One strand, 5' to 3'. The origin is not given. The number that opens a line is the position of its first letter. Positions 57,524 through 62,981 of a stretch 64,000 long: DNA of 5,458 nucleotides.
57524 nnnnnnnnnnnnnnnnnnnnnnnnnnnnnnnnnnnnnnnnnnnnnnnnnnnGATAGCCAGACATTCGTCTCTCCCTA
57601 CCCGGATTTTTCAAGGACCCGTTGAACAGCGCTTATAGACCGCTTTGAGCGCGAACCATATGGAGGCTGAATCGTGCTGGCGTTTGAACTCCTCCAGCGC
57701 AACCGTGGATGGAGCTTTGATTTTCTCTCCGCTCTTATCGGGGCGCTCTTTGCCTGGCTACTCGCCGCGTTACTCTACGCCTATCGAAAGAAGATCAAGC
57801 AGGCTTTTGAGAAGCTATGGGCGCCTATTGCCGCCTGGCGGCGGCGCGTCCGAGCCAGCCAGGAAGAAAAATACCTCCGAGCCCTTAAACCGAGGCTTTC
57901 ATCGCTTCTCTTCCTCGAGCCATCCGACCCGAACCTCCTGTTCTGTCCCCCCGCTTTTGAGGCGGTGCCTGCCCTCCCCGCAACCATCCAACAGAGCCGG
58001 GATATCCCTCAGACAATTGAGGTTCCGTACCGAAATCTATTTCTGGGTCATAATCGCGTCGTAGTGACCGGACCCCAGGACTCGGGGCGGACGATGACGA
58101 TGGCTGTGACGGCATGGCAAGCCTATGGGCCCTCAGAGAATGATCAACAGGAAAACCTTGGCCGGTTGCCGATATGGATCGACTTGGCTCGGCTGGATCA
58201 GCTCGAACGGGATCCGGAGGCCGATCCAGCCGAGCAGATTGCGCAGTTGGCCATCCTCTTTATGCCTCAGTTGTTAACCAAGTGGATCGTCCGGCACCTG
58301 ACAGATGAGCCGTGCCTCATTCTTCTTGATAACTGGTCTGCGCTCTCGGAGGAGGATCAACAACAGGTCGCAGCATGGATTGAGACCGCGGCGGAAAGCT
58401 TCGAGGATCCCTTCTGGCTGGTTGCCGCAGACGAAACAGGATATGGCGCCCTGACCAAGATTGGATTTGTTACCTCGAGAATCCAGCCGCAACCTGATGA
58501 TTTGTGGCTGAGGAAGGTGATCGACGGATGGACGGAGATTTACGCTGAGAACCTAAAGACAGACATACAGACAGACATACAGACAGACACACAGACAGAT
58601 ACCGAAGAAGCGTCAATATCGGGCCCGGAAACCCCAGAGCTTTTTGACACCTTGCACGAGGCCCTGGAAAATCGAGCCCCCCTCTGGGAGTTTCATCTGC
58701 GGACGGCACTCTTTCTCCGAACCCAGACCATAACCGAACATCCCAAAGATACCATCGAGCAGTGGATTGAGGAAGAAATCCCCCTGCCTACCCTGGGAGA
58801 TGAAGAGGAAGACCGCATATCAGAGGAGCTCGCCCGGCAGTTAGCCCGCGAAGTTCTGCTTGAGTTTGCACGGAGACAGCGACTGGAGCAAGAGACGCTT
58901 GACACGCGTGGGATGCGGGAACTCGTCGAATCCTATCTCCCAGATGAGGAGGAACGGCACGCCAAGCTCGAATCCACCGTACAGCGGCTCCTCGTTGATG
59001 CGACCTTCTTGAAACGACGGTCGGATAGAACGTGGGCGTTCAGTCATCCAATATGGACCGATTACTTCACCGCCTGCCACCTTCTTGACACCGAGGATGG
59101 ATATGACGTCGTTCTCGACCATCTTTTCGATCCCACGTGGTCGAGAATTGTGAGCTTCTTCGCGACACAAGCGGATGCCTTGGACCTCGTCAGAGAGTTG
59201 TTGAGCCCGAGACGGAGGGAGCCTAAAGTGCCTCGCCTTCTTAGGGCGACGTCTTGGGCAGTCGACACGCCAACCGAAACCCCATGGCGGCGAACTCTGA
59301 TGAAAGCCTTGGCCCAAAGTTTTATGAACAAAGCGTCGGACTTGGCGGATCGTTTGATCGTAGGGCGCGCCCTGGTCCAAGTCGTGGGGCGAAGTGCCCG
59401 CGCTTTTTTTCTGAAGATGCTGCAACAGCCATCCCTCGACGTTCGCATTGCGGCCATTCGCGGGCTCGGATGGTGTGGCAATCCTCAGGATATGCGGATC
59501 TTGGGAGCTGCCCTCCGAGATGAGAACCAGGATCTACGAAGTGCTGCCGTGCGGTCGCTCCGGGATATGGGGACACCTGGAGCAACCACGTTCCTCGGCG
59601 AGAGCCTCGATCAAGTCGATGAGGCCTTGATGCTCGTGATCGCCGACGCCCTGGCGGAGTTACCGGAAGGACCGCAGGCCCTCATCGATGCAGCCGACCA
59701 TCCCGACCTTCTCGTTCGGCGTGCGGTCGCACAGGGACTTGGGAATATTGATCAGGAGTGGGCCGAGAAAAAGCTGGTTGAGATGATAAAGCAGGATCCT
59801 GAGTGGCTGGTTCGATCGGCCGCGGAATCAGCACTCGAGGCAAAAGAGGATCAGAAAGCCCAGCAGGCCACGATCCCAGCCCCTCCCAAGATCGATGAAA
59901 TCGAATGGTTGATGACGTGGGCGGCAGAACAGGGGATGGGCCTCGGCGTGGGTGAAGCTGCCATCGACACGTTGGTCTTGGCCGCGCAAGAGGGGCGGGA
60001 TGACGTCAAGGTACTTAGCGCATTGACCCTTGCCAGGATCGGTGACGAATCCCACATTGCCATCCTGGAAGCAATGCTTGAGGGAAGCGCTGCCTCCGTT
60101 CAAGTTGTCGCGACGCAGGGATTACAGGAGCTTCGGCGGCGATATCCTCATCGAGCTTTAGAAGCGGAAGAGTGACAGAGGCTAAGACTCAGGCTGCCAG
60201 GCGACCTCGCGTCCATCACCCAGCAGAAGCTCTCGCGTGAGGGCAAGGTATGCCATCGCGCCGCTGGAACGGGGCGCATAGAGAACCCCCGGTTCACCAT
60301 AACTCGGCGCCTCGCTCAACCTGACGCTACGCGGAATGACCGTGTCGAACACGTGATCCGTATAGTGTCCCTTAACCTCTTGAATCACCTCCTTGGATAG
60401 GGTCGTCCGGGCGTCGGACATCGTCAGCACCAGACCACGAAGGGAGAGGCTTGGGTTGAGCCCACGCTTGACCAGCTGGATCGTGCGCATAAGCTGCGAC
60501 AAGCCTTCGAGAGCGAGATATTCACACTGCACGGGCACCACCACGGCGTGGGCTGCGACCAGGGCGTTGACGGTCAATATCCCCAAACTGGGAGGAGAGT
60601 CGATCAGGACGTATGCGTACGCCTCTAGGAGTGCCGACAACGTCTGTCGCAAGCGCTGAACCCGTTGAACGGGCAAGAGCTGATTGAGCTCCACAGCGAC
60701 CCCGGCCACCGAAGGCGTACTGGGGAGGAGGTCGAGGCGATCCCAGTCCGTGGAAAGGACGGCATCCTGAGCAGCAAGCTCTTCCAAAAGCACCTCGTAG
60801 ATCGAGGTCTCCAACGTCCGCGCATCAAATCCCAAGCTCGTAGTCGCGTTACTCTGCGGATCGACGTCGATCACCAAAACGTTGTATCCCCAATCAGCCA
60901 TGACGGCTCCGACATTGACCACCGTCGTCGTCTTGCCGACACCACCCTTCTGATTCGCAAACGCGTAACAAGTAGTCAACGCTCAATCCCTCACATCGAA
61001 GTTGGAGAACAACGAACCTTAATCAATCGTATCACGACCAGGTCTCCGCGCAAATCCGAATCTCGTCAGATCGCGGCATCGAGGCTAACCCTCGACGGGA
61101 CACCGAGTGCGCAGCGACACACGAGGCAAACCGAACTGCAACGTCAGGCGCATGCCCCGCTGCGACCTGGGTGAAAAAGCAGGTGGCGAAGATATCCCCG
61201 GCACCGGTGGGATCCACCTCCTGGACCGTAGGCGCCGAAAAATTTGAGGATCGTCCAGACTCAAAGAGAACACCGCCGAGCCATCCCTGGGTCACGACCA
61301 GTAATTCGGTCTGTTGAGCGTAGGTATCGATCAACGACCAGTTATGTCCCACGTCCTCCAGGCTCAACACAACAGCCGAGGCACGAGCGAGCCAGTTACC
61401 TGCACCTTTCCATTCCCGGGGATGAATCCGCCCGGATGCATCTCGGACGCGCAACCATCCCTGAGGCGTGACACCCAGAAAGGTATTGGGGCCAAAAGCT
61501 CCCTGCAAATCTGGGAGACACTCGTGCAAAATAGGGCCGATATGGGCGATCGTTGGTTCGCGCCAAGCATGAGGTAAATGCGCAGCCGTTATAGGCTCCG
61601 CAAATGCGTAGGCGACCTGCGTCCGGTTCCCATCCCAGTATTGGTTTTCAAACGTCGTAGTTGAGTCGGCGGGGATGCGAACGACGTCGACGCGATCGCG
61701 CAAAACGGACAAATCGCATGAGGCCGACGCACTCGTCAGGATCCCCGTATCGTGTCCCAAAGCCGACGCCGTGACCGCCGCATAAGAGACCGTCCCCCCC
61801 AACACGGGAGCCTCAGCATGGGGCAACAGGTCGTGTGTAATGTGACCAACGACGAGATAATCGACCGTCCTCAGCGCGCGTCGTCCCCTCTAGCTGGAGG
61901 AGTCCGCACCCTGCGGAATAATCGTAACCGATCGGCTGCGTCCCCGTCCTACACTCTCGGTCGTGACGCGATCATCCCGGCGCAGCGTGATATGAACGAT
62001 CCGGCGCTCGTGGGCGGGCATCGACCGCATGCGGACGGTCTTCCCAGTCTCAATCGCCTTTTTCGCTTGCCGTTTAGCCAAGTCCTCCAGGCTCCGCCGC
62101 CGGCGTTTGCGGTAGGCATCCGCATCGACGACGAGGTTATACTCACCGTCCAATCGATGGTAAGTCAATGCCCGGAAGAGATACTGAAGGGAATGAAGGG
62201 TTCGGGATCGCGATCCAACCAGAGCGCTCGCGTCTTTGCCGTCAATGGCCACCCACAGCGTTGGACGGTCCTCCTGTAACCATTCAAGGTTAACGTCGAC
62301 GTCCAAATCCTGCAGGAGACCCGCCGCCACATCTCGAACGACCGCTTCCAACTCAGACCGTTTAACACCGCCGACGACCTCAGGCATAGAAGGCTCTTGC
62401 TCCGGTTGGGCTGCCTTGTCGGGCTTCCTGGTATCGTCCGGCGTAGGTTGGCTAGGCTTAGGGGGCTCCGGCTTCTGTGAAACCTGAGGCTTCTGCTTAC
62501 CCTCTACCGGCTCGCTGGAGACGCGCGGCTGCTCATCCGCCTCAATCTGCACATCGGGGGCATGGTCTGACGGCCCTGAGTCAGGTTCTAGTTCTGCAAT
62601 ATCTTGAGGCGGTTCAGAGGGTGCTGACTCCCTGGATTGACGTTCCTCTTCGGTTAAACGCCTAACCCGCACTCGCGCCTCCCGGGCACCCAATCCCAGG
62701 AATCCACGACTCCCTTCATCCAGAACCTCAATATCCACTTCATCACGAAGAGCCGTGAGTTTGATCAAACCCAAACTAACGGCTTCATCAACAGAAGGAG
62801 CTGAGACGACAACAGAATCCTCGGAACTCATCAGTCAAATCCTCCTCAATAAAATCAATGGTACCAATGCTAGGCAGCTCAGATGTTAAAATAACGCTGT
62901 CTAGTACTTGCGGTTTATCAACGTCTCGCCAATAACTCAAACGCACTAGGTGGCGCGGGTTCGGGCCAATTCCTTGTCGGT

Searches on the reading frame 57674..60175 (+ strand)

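Call 56: search_protein_families(library=pfam, proteins=[window:57674-60175:+], max_evalue=0.0001)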
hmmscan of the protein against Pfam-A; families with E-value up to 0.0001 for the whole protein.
window:57674-60175:+ (833 aa): 2 families
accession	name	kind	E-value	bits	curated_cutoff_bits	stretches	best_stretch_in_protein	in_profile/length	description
PF13646.12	HEAT_2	-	1.6e-27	96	27.7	3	578-652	3-79/88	HEAT repeats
PF02985.28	HEAT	-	1.6e-10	40.6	23.5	0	669-692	4-27/31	HEAT repeat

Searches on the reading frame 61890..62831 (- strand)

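Call 56: search_protein_families(library=pfam, proteins=[window:61890-62831:-], max_evalue=0.0001)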
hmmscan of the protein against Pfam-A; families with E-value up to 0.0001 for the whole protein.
window:61890-62831:- (313 aa): 3 families
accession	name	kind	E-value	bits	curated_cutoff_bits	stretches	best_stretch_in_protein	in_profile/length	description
PF14804.11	Jag_N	-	3.1e-17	63.2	25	1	9-57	1-49/50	Jag N-terminus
PF01424.28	R3H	-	5.6e-14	52.3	26.8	1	247-306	2-60/60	R3H domain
PF13083.13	KH_KhpA-B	-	5.7e-06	26.6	32.1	1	163-223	2-62/73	KhpA/KhpB, KH domain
